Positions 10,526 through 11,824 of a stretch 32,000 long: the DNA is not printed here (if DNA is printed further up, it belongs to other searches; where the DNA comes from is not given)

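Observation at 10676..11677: Stand-alone DUF4365 nuclease-like protein carried as a single-gene cassette: candidate compact defence or toxin module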

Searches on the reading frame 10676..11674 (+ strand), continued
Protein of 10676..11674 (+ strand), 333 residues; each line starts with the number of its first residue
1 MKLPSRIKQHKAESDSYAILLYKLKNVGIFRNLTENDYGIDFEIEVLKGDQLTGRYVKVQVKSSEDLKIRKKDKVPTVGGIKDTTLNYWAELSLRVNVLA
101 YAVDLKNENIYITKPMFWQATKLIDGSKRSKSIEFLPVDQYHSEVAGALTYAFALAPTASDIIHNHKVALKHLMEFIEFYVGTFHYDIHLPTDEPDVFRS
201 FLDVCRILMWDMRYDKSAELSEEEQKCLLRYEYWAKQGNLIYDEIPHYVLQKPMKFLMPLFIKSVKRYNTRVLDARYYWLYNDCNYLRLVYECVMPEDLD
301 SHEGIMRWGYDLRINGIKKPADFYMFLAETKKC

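Call 44: predict_structure(alignment_id=A2)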
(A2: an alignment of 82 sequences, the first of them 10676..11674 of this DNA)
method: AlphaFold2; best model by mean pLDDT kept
length: 333 residues; sequences in the alignment: 82
mean_pLDDT: 94.1   pTM: 0.91
mean pLDDT of the five models: 94.1, 93.5, 92.6, 92.5, 92.0
residues with pLDDT >= 90: 290; 70-90: 38; 50-70: 5; < 50: 0
segments of 3 or more residues with pLDDT < 50: none
pLDDT, mean of each block of 10 residues (from residue 1): 75 94 96 88 95 96 87 95 96 98 95 98 96 96 97 97 98 98 97 97 98 83 95 89 89 97 98 98 98 93 96 91 95 90
secondary structure, 60 per line:
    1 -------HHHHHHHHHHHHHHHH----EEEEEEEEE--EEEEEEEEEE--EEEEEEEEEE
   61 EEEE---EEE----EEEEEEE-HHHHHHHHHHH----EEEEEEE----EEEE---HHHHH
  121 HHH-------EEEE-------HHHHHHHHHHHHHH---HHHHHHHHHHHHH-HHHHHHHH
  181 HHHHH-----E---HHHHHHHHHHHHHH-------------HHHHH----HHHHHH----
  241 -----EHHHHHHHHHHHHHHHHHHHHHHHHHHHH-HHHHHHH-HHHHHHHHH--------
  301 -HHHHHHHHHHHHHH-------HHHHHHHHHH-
elements in order: H8-23 E28-36 E39-48 E51-64 E68-70 E75-81 H83-93 E98-104 E109-112 H116-123 E131-134 H142-155 H159-171 H173-185 H195-208 H222-226 H231-236 H247-274 H276-282 H284-292 H302-315 H323-332

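Call 46: fold_search(model_id=the predicted structure, library=pdb)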
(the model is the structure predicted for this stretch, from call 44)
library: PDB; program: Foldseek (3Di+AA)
matches with E <= 10: 368; with E <= 0.001: 5
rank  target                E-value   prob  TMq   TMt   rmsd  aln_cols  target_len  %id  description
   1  9qcc_A                7.0e-05  1.00  0.32  0.27   4.8       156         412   18  Activated XauSPARDA filament assembly with bound dsDNA substrate (released 2025-12-17)
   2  9qcc_M                2.1e-04  1.00  0.32  0.27   4.7       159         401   16  Activated XauSPARDA filament assembly with bound dsDNA substrate (released 2025-12-17)
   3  9qbp_C                2.7e-04  1.00  0.31  0.25   4.4       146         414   19  Crystal structure of Enhydrobacter aerosaccus apo SPARDA complex (released 2025-12-17)
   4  9qcc_Q                3.1e-04  1.00  0.29  0.24   5.4       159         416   18  Activated XauSPARDA filament assembly with bound dsDNA substrate (released 2025-12-17)
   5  9qcc_Y                9.8e-04  1.00  0.29  0.25   5.2       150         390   19  Activated XauSPARDA filament assembly with bound dsDNA substrate (released 2025-12-17)
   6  9qbq_C                1.0e-03  1.00  0.31  0.25   4.2       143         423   19  Crystal structure of apo SPARDA complex from Xanthobacter autotrophicus (released 2025-12-17)
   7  9vx6_P                1.2e-03  1.00  0.29  0.26   5.1       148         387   16  Helical structure of gRNA-tDNA SPARDA complex (released 2026-01-14)
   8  9vx6_T                1.3e-03  1.00  0.30  0.25   4.5       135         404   18  Helical structure of gRNA-tDNA SPARDA complex (released 2026-01-14)
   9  9jt2_B                1.4e-03  1.00  0.33  0.27   4.8       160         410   16  substrate-bound NbaSPARDA complexes (released 2025-04-02)
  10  9jt2_F                2.4e-03  1.00  0.28  0.23   4.9       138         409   18  substrate-bound NbaSPARDA complexes (released 2025-04-02)
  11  9jsz_J                2.5e-03  1.00  0.31  0.27   5.1       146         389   18  active NbaSPARDA complexes (released 2025-04-02)
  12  9vx6_X                2.8e-03  1.00  0.33  0.29   4.7       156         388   11  Helical structure of gRNA-tDNA SPARDA complex (released 2026-01-14)
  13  9jsz_B                1.0e-02  1.00  0.31  0.26   4.9       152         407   18  active NbaSPARDA complexes (released 2025-04-02)
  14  9qcc_E                3.7e-02  0.98  0.26  0.22   5.7       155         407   15  Activated XauSPARDA filament assembly with bound dsDNA substrate (released 2025-12-17)
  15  9qcc_U                4.8e-02  0.99  0.28  0.24   5.3       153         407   18  Activated XauSPARDA filament assembly with bound dsDNA substrate (released 2025-12-17)
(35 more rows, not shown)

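Call 51: find_homologous_proteins(query=P0056, max_evalue=1e-10)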
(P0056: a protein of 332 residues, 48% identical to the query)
Query P0056 (332 aa): 305 proteins with E <= 1e-10 among 1243 candidates; the best 120 are listed.
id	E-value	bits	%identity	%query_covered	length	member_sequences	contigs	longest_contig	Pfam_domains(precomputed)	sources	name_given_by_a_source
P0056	5.2e-224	761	100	100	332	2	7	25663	PF14280.12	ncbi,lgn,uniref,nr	ncbi:TPA: DUF4365 domain-containing protein [Vibrio parahaemolyticus]|uniref:DUF4365 domain-containi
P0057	4.3e-185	633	81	100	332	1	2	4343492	PF14280.12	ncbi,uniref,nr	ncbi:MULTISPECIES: DUF4365 domain-containing protein [Shewanella]|uniref:DUF4365 domain-containing p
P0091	8.2e-159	546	69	100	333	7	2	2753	PF14280.12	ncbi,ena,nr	ncbi:DUF4365 domain-containing protein [Vibrio harveyi]|nr:DUF4365 domain-containing protein [Vibrio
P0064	1.6e-151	522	68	100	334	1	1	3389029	PF14280.12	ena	-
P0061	1.4e-147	509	66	100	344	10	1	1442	PF14280.12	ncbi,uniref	ncbi:DUF4365 domain-containing protein, partial [Vibrio anguillarum]|uniref:DUF4365 domain-containin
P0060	2.0e-146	506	66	100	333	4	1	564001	PF14280.12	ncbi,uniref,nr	ncbi:DUF4365 domain-containing protein [Shewanella kaireitica]|uniref:DUF4365 domain-containing prot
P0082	1.6e-131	457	66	94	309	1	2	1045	PF14280.12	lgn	-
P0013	4.5e-124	432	60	100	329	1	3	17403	PF14280.12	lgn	-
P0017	2.0e-123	430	60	100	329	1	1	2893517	PF14280.12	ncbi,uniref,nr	ncbi:hypothetical protein C5610_05865 [Idiomarina sp. OT37-5b]|uniref:DUF4365 domain-containing prot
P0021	3.6e-123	429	60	99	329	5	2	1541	PF14280.12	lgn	-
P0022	4.0e-123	429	60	100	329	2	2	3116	PF14280.12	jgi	-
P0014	5.7e-123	429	61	100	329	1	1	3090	PF14280.12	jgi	jgi:hypothetical protein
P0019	8.7e-123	428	59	100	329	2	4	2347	PF14280.12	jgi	-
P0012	5.8e-122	425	60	99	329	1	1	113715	PF14280.12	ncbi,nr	ncbi:MAG: DUF4365 domain-containing protein [Gammaproteobacteria bacterium]|nr:DUF4365 domain-contai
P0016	1.3e-121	424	61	100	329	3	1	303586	PF14280.12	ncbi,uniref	ncbi:DUF4365 domain-containing protein [Vreelandella titanicae]|uniref:DUF4365 domain-containing pro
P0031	1.2e-120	421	59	100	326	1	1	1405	PF14280.12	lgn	-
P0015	1.2e-120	421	60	99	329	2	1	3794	PF14280.12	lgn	-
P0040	1.5e-118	414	59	100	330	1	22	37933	PF14280.12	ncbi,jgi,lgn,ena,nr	ncbi:MAG: DUF4365 domain-containing protein [Nitrosomonas sp.]|nr:DUF4365 domain-containing protein 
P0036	2.0e-118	414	58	100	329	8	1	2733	PF14280.12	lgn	-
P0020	6.8e-118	412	59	100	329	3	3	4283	PF14280.12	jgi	jgi:hypothetical protein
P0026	2.1e-117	410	56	99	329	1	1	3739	PF14280.12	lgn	-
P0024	7.3e-117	408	59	99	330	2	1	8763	PF14280.12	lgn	-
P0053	2.1e-114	400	57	100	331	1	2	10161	PF14280.12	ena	-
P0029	3.4e-111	390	58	95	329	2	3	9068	PF14280.12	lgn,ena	-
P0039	1.0e-108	382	56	100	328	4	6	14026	PF14280.12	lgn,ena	-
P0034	7.9e-103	362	51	99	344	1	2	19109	PF14280.12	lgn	-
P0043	2.9e-102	360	51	99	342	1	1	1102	PF14280.12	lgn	-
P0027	9.0e-101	356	50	99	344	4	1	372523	PF14280.12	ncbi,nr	ncbi:DUF4365 domain-containing protein [Neisseriaceae bacterium JH1-16]|nr:DUF4365 domain-containing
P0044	1.4e-100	355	50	99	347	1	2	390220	PF14280.12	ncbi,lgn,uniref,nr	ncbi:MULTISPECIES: DUF4365 domain-containing protein [unclassified Pseudomonas]|uniref:DUF4365 domai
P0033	4.2e-100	353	48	100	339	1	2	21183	PF14280.12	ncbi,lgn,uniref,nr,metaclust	ncbi:DUF4365 domain-containing protein [Ralstonia pseudosolanacearum]|uniref:DUF4365 domain-containi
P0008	8.7e-100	352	52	95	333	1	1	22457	PF14280.12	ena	-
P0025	3.1e-99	350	49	99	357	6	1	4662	PF14280.12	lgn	-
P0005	3.9e-99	350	50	99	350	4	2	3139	PF14280.12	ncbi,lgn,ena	-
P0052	4.0e-99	350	50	99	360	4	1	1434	PF14280.12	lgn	-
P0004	3.7e-98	347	50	98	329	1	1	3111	PF14280.12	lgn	-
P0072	4.7e-98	347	50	99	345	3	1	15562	PF14280.12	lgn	-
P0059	5.0e-98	347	49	99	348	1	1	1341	PF14280.12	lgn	-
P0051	7.1e-98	346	51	95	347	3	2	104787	PF14280.12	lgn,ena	-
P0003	5.6e-97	343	50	100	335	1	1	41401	PF14280.12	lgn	-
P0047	1.5e-96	342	49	99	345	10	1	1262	PF14280.12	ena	-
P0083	1.5e-96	342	50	95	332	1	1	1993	PF14280.12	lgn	-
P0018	1.9e-96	341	49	99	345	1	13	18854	PF14280.12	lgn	-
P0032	3.7e-95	337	47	99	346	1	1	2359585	PF14280.12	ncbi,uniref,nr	ncbi:DUF4365 domain-containing protein [Cupriavidus taiwanensis]|uniref:DUF4365 domain-containing pr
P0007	4.4e-95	337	49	97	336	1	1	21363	PF14280.12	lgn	-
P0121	9.2e-95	336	50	98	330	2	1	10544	PF14280.12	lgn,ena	-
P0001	2.4e-94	334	48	100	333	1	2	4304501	PF14280.12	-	-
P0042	3.3e-94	334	48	95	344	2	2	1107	PF14280.12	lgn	-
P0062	4.2e-94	334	50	94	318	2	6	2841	PF14280.12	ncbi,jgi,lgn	jgi:hypothetical protein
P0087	4.3e-94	334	47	99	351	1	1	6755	PF14280.12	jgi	jgi:hypothetical protein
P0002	5.2e-94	333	48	100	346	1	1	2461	PF14280.12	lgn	-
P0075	7.3e-94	333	47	99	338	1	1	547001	PF14280.12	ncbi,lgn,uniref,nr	ncbi:DUF4365 domain-containing protein [Paraburkholderia nemoris]|uniref:DUF4365 domain-containing p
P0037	8.8e-94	333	48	98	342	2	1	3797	PF14280.12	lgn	-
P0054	2.6e-93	331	47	99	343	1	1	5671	PF14280.12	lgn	-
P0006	6.3e-93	330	48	100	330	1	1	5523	PF14280.12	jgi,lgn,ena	-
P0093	1.6e-92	328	48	95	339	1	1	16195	PF14280.12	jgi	jgi:hypothetical protein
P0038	3.1e-92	327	47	99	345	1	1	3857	PF14280.12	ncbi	-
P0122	1.0e-91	326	50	94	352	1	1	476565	PF14280.12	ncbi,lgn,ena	-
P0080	1.9e-91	325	47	100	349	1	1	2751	PF14280.12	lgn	-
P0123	3.0e-91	324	47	100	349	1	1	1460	PF14280.12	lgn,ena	-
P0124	6.4e-91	323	47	99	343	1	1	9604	PF14280.12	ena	-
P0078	8.1e-91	323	47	99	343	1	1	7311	PF14280.12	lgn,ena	-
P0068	9.0e-91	323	50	90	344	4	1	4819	PF14280.12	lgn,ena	-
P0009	2.7e-90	321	46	100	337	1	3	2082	PF14280.12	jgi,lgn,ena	-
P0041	3.5e-90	321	53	90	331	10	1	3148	PF14280.12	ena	-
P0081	1.2e-89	319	50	95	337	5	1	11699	PF14280.12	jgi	jgi:hypothetical protein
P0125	1.4e-89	319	49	95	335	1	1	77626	PF14280.12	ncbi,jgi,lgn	-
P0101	3.0e-89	318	59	79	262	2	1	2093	PF14280.12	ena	-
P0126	3.4e-89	318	48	96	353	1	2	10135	PF14280.12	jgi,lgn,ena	-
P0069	4.4e-89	317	47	99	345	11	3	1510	PF14280.12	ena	-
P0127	5.4e-89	317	49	94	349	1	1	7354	PF14280.12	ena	-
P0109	1.0e-88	316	49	95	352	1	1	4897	PF14280.12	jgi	jgi:hypothetical protein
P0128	1.2e-88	316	49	95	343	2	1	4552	PF14280.12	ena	-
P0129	1.3e-88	316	49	98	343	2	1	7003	PF14280.12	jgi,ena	-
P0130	1.8e-88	315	49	95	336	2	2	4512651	PF14280.12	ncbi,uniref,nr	ncbi:DUF4365 domain-containing protein [Winogradskyella forsetii]|uniref:DUF4365 domain-containing p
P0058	2.2e-88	315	46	100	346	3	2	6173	PF14280.12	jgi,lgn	jgi:hypothetical protein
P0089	3.0e-88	314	49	95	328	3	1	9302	PF14280.12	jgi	jgi:hypothetical protein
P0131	4.5e-88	314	47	98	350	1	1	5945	PF14280.12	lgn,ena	-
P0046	5.9e-88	313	49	95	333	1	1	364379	PF14280.12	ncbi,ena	-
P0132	6.5e-88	313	46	100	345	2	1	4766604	PF14280.12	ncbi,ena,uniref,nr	ncbi:DUF4365 domain-containing protein [Marinifilum fragile]|uniref:DUF4365 domain-containing protei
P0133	6.7e-88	313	47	99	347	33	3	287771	PF14280.12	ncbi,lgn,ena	-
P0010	8.0e-88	313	46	99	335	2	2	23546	PF14280.12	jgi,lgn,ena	-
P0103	8.2e-88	313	48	94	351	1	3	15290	PF14280.12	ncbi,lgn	-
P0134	9.4e-88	313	50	94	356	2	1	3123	PF14280.12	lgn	-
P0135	1.3e-87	312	50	98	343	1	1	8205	PF14280.12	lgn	-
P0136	1.4e-87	312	50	94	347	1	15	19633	PF14280.12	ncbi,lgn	-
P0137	1.7e-87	312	44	100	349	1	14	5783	PF14280.12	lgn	-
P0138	2.6e-87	311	48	100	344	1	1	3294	PF14280.12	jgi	jgi:hypothetical protein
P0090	2.8e-87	311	50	93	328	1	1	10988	PF14280.12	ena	-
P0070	3.0e-87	311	50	93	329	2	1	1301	PF14280.12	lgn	-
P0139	3.2e-87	311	44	100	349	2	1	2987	PF14280.12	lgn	-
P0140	6.3e-87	310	49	94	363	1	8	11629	PF14280.12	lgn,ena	-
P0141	1.1e-86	309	46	100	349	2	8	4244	PF14280.12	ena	-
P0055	3.4e-86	308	51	90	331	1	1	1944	PF14280.12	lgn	-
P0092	5.6e-86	307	48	95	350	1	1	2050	PF14280.12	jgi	jgi:hypothetical protein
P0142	5.8e-86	307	47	95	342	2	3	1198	PF14280.12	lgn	-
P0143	1.5e-85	306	47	100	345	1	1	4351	PF14280.12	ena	-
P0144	1.7e-85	305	48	98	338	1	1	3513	PF14280.12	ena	-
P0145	2.8e-85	305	49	92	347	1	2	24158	PF14280.12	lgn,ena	-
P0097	3.5e-85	304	63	69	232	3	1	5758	PF14280.12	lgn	-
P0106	4.8e-85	304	45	97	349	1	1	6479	PF14280.12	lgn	-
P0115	6.8e-85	303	46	95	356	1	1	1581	PF14280.12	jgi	jgi:hypothetical protein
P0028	7.1e-85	303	49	90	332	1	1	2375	PF14280.12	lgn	-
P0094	7.4e-85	303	46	97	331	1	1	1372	PF14280.12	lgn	-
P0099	1.2e-84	303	46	95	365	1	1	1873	PF14280.12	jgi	jgi:hypothetical protein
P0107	1.9e-84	302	48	91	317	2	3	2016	PF14280.12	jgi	jgi:Domain of unknown function (DUF4365)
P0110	2.2e-84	302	46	96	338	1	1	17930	PF14280.12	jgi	jgi:hypothetical protein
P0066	2.3e-84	302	50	90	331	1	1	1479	PF14280.12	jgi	jgi:hypothetical protein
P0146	2.4e-84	302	45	100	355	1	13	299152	PF14280.12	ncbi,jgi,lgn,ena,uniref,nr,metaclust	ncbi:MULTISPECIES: DUF4365 domain-containing protein [unclassified Flavobacterium]|uniref:DUF4365 do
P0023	2.9e-84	301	49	90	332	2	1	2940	PF14280.12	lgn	-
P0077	3.1e-84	301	48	93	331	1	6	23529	PF14280.12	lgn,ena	-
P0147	7.9e-84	300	46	95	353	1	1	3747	PF14280.12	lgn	-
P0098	1.1e-83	299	46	97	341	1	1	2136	PF14280.12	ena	-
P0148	2.4e-83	298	47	96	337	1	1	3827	PF14280.12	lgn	-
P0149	2.5e-83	298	50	95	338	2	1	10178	PF14280.12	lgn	-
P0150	4.6e-83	297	47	95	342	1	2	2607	PF14280.12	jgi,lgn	jgi:hypothetical protein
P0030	5.8e-83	297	48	90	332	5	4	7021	PF14280.12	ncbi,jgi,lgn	jgi:hypothetical protein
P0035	7.0e-83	297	49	90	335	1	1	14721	PF14280.12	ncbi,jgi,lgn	jgi:hypothetical protein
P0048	1.2e-82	296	44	95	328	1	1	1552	PF14280.12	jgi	-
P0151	1.6e-82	296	46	100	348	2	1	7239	PF14280.12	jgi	-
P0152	2.0e-82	295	49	94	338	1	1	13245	PF14280.12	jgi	jgi:hypothetical protein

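Call 63: search_solved_structures(query=A2, max_evalue=10, show_alignments=3)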
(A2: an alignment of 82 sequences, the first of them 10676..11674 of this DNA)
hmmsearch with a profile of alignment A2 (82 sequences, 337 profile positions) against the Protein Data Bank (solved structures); distinct sequences matched with E-value up to 10: 0.

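Call 67: find_encoding_contigs(protein=P0044, flank=8000, max_places=2)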
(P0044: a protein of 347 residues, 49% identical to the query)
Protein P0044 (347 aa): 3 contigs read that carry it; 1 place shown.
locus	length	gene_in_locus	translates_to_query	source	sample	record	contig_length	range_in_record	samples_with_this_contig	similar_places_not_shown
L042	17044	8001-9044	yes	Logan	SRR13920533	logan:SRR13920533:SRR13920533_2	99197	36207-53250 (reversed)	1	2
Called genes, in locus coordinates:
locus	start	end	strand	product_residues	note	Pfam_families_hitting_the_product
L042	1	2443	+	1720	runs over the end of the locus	PF00270:DEAD, PF04851:ResIII (faint), PF00271:Helicase_C, PF00580:UvrD-helicase, PF13245:AAA_19, PF00580:UvrD-helicase, PF13361:UvrD_C, PF13538:UvrD_C_2 (weak)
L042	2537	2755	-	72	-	-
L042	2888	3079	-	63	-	PF09722:Xre_MbcA_ParS_C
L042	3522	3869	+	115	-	-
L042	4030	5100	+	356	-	PF13614:AAA_31 (faint)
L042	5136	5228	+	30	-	-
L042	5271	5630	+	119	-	-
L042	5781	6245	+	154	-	-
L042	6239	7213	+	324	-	PF08443:RimK (weak)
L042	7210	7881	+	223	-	-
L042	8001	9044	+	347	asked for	PF14280:DUF4365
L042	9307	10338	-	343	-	PF02668:TauD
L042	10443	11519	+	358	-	-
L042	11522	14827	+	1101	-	PF06114:Peptidase_M78 (weak), PF00580:UvrD-helicase, PF13086:AAA_11 (weak), PF13245:AAA_19, PF13604:AAA_30 (faint), PF01443:Viral_helicase1 (faint), PF21445:ADDB_N (faint), PF13361:UvrD_C, +1 more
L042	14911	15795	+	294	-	PF04471:Mrr_cat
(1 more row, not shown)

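Call 68: find_encoding_contigs(protein=P0032, flank=8000, max_places=2)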
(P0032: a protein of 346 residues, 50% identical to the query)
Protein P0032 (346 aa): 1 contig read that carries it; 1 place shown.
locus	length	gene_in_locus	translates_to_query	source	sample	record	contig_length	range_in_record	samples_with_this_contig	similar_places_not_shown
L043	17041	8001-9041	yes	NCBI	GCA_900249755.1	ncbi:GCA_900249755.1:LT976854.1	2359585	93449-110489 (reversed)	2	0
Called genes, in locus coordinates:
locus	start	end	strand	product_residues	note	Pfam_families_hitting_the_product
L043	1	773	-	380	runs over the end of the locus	PF01312:Bac_export_2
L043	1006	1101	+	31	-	-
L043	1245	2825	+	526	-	PF00463:ICL, PF13714:PEP_mutase, PF00463:ICL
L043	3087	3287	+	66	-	-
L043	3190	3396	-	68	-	-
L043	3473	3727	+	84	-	-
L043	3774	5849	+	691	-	PF13175:AAA_15, PF13476:AAA_23 (weak), PF13175:AAA_15, PF13304:AAA_21, PF20469:OLD-like_TOPRIM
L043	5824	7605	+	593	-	PF00580:UvrD-helicase, PF13245:AAA_19, PF00580:UvrD-helicase (weak)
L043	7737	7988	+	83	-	-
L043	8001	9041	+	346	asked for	PF14280:DUF4365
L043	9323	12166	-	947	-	PF13401:AAA_22 (weak), PF02810:SEC-C (weak)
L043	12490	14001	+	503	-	-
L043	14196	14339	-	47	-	-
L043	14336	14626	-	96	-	-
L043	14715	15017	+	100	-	-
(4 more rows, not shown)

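Call 69: find_encoding_contigs(protein=P0057, flank=8000, max_places=2)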
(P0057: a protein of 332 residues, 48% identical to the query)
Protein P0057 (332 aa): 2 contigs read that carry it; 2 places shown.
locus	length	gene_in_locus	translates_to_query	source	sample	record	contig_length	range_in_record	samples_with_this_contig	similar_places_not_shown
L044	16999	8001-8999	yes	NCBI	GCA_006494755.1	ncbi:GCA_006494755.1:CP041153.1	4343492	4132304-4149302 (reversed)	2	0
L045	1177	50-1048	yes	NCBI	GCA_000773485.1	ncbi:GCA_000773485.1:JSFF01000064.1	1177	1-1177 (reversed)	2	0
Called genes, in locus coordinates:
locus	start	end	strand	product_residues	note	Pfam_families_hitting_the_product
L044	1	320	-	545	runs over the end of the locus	PF02384:N6_Mtase, PF07669:Eco57I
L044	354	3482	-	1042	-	PF04313:HSDR_N, PF04851:ResIII, PF18766:SWI2_SNF2, PF22679:T1R_D3-like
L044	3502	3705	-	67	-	PF13443:HTH_26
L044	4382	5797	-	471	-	PF00270:DEAD (faint), PF00271:Helicase_C (faint), PF04851:ResIII, PF13401:AAA_22 (weak)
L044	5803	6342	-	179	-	PF27213:VspR_N, PF27192:VspR_C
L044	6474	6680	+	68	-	PF13560:HTH_31, PF12844:HTH_19 (weak), PF01381:HTH_3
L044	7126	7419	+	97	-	-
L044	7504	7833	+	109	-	-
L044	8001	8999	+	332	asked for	PF14280:DUF4365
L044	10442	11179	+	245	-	-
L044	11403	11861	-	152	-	-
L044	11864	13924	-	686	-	-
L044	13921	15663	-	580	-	-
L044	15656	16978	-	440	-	PF00589:Phage_integrase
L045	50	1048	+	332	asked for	PF14280:DUF4365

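Call 70: find_encoding_contigs(protein=P0017, flank=8000, max_places=1)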
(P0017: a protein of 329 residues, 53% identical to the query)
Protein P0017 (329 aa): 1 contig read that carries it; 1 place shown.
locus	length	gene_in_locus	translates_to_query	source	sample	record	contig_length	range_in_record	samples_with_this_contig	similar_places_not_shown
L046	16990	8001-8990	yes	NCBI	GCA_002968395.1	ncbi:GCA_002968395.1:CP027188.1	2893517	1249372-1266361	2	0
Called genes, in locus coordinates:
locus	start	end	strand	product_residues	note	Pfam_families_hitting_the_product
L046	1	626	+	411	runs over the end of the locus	PF01433:Peptidase_M1 (faint)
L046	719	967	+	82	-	-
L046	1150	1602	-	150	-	-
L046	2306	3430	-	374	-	PF03929:PepSY_TM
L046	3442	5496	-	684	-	PF07715:Plug, PF00593:TonB_dep_Rec_b-barrel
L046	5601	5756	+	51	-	PF04828:GFA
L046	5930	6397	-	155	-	PF00583:Acetyltransf_1, PF13673:Acetyltransf_10, PF13508:Acetyltransf_7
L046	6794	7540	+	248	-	-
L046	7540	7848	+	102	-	-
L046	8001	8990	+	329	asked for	PF14280:DUF4365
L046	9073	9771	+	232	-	-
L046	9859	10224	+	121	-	PF07883:Cupin_2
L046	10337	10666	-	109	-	-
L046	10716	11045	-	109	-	-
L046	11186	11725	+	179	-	PF06041:DUF924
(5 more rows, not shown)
